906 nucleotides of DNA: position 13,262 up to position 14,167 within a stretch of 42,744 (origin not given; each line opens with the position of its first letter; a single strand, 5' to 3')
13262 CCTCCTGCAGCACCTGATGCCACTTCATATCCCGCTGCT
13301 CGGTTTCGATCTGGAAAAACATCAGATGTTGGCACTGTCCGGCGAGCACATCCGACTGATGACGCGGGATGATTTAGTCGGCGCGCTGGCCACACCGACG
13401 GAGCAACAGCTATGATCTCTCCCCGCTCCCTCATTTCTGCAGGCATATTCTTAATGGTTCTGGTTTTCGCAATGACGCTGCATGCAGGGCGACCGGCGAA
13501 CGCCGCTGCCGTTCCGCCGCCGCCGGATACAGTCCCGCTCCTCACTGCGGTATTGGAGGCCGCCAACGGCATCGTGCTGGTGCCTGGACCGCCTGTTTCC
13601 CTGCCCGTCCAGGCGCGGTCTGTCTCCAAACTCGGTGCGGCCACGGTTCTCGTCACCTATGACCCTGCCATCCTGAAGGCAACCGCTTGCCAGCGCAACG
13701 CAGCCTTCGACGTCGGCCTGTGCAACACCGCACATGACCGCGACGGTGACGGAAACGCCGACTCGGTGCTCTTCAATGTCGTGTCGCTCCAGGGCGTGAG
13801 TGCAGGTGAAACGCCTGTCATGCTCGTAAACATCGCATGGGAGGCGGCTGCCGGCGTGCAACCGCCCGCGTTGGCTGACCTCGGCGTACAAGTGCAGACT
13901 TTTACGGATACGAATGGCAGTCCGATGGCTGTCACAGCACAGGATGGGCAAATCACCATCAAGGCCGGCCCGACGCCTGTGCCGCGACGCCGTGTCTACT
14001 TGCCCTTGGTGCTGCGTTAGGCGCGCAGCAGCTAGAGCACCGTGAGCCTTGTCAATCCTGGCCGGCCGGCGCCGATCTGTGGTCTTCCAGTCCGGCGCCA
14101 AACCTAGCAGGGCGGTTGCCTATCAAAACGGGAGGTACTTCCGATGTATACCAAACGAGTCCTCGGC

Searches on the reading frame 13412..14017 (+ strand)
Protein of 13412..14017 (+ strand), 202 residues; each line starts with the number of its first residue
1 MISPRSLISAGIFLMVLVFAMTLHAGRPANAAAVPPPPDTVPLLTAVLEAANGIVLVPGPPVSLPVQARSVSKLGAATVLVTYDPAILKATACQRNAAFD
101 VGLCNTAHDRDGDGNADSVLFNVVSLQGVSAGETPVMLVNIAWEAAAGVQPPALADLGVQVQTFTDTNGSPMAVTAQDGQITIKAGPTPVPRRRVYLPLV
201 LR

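Call 15: search_protein_families(library=pfam, proteins=[window:13412-14017:+], max_evalue=0.001)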
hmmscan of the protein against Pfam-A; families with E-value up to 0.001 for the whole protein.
window:13412-14017:+ (202 aa): 0 families

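Call 80: search_protein_families(library=pfam, proteins=[window:13412-14017:+], max_evalue=10)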
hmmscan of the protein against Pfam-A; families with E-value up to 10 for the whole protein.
window:13412-14017:+ (202 aa): 4 families
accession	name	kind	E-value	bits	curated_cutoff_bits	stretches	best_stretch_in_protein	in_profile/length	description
PF00963.24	Cohesin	-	0.0013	19.4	24.1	1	58-183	12-139/139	Cohesin domain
PF09206.18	ArabFuran-catal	-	0.082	12.4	25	1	86-138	146-198/315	Alpha-L-arabinofuranosidase B, catalytic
PF24534.1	HMA_PCA1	-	0.13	12.4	24.5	1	67-88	27-48/68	PCA1 HMA heavy metal-associated domain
PF03527.20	RHS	-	0.53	10.6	27.9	1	165-181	6-22/38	RHS protein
